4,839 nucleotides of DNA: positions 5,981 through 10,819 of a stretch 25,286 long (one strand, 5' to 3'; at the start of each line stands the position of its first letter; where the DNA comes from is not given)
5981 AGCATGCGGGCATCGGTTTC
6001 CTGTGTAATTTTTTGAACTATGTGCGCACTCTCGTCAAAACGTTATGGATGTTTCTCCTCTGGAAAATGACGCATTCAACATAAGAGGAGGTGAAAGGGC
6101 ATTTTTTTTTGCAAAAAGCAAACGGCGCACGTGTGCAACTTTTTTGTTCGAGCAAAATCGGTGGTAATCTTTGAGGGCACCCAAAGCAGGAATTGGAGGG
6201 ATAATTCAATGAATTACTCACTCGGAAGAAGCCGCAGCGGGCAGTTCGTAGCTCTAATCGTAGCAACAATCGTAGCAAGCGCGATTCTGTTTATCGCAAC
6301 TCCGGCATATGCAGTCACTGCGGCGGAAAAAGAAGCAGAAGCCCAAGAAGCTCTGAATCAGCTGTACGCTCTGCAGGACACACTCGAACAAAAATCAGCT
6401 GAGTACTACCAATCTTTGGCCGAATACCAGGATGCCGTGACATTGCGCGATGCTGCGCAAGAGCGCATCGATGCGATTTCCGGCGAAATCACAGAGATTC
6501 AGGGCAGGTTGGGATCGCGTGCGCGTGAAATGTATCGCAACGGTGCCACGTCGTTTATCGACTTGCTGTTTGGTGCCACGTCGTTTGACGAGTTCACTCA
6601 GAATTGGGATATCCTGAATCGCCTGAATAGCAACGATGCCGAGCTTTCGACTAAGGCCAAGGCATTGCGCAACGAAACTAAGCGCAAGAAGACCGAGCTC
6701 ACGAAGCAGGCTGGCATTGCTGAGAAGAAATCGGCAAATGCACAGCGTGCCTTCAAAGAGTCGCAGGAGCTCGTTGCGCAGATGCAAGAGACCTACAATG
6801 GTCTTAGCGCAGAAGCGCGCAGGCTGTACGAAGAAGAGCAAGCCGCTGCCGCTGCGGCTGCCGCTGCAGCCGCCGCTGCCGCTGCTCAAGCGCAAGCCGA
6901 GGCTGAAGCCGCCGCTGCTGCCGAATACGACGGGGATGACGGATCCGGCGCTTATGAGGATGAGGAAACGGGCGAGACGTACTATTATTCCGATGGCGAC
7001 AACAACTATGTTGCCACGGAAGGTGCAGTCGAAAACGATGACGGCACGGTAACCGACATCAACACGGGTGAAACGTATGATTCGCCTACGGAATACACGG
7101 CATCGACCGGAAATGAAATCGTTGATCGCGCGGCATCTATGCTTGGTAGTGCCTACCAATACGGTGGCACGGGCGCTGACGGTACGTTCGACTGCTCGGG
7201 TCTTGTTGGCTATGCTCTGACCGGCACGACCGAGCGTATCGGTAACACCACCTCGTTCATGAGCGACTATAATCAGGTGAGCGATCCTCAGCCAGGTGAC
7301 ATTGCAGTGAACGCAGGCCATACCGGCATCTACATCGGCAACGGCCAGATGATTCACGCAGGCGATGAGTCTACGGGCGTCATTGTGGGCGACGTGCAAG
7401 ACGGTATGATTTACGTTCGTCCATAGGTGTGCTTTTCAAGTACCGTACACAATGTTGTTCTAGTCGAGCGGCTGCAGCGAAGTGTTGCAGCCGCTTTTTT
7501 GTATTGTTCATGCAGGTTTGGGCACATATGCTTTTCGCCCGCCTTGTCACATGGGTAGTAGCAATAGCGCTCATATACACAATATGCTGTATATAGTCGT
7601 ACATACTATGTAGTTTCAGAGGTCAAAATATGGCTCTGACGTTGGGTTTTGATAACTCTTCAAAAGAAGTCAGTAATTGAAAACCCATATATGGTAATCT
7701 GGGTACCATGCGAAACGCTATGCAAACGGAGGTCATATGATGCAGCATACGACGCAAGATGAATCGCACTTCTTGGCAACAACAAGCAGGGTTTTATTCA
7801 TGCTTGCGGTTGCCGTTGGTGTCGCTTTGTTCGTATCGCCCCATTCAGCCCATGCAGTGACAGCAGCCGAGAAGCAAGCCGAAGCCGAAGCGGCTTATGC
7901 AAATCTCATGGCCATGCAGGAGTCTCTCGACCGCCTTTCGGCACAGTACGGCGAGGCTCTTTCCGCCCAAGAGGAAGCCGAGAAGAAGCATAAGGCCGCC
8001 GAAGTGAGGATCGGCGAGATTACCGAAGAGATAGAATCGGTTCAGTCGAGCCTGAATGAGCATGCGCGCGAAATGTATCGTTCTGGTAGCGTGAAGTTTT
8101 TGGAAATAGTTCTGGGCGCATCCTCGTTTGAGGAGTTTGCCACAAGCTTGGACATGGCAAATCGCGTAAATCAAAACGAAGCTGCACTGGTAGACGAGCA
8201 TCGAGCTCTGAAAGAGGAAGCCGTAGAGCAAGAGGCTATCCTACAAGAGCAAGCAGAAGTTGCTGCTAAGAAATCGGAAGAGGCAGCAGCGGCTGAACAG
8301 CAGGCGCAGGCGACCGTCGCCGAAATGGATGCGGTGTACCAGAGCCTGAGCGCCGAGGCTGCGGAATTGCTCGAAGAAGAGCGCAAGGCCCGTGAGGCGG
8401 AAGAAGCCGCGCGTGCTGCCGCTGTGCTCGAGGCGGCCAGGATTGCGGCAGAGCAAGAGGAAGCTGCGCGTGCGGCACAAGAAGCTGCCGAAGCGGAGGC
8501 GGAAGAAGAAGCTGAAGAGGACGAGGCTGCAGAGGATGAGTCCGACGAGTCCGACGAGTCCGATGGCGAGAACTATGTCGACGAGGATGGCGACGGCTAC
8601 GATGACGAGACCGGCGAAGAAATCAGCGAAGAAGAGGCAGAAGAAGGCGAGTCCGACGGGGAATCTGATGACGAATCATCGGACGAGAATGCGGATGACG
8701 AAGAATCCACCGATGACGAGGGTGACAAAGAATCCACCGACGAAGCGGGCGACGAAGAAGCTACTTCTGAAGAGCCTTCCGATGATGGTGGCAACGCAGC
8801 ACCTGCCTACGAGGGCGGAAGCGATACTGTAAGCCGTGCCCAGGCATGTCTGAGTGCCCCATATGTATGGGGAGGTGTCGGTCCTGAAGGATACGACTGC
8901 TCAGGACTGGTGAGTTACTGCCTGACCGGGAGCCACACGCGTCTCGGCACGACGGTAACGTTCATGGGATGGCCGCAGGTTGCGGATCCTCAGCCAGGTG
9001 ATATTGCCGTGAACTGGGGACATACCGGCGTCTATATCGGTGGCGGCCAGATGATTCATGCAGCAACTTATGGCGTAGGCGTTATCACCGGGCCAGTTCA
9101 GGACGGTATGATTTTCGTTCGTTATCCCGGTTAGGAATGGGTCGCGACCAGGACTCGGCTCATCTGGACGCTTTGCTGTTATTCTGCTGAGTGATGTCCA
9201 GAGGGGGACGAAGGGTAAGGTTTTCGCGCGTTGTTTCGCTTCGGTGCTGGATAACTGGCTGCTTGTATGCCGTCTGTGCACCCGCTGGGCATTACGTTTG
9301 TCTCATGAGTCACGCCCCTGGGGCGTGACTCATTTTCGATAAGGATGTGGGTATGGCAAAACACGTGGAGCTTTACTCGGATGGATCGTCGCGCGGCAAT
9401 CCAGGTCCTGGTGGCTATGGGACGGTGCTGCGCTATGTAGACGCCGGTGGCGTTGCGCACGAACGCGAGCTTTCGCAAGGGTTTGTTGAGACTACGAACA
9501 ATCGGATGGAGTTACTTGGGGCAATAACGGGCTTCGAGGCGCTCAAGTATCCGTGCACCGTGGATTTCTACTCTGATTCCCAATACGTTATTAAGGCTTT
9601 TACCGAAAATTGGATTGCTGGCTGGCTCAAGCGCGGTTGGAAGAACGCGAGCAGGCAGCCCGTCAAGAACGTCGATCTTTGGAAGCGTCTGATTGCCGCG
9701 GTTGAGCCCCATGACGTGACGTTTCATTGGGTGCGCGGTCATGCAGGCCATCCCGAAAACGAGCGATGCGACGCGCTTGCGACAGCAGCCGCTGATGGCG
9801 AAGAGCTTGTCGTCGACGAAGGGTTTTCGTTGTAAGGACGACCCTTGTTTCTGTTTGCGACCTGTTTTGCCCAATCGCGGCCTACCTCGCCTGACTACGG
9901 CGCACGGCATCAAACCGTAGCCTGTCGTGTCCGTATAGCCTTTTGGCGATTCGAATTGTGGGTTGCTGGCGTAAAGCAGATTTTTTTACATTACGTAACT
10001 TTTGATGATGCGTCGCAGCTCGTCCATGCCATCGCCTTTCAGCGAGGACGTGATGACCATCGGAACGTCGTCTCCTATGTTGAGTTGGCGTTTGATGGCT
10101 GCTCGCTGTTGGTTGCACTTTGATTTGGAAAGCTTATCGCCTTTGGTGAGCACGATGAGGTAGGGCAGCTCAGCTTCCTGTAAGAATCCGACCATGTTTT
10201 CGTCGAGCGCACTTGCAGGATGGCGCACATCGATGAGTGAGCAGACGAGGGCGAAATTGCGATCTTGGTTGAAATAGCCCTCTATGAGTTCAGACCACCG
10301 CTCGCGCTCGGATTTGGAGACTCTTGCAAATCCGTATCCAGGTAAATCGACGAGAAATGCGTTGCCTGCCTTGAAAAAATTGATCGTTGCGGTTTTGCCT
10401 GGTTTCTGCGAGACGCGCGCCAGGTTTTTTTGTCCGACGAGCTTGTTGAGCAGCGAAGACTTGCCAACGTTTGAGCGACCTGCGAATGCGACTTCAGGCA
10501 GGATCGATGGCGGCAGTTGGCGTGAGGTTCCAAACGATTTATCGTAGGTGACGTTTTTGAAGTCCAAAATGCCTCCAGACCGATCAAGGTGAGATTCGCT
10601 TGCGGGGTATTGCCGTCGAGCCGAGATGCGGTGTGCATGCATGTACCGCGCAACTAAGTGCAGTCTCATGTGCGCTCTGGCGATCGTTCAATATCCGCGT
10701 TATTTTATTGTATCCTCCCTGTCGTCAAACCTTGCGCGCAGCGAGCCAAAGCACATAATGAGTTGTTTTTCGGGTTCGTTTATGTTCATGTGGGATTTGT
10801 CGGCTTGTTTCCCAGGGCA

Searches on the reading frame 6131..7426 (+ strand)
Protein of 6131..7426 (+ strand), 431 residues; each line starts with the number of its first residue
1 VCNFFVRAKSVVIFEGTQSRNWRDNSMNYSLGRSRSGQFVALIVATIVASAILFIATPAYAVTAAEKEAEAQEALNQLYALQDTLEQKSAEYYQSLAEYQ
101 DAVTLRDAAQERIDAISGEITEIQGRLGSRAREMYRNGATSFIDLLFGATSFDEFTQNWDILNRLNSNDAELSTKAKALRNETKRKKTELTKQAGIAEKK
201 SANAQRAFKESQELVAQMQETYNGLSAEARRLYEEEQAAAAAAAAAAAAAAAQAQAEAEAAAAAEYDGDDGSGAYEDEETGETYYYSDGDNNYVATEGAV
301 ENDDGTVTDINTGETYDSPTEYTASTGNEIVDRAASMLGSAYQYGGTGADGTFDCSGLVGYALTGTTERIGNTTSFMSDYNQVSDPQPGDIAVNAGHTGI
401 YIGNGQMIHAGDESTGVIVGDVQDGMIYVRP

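Call 17: search_protein_families(library=pfam, proteins=[window:6131-7426:+], max_evalue=0.001)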
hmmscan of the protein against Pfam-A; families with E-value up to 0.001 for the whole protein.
window:6131-7426:+ (431 aa): 2 families
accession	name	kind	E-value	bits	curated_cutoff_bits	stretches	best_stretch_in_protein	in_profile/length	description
PF00877.26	NLPC_P60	-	8.6e-13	48.6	23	1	339-426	1-95/105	NlpC/P60 family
PF24568.1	CC_PcsB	-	3.2e-08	33.8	27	1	113-180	1-69/75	Peptidoglycan hydrolase PcsB, coiled-coil domain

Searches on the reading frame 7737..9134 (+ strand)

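Call 17: search_protein_families(library=pfam, proteins=[window:7737-9134:+], max_evalue=0.001)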
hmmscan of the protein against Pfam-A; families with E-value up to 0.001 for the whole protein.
window:7737-9134:+ (465 aa): 2 families
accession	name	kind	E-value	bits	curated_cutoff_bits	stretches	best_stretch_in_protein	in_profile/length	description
PF00877.26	NLPC_P60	-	6.7e-12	45.8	23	1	375-452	3-89/105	NlpC/P60 family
PF24568.1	CC_PcsB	-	2.2e-09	37.5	27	1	92-161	1-71/75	Peptidoglycan hydrolase PcsB, coiled-coil domain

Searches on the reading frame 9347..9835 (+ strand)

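Call 17: search_protein_families(library=pfam, proteins=[window:9347-9835:+], max_evalue=0.001)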
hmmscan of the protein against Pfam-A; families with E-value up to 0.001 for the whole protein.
window:9347-9835:+ (162 aa): 1 family
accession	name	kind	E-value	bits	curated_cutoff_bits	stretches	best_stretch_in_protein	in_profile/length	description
PF00075.30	RNase_H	-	5.1e-42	143.8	25.8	1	5-149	2-140/141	RNase H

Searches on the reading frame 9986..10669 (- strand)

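Call 17: search_protein_families(library=pfam, proteins=[window:9986-10669:-], max_evalue=0.001)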
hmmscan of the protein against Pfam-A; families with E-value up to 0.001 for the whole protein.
window:9986-10669:- (227 aa): 6 families
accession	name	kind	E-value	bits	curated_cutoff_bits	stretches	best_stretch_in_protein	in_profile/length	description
PF01926.29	MMR_HSR1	-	3.3e-19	69.5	21.9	1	59-176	1-113/113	50S ribosome-binding GTPase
PF02421.24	FeoB_N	-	1.5e-12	47.7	27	1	59-220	2-154/156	Ferrous iron transport protein B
PF03193.22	RsgA_GTPase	-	6.6e-12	46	30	1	60-112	109-168/174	RsgA GTPase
PF00009.33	GTP_EFTU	-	1.9e-06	28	26.5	1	144-226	98-186/188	Elongation factor Tu GTP binding domain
PF00350.29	Dynamin_N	-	4.2e-06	27.3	27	0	60-85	1-26/168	Dynamin family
PF09439.16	SRPRB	-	0.00089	19.1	25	0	58-113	4-57/178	Signal recognition particle receptor beta subunit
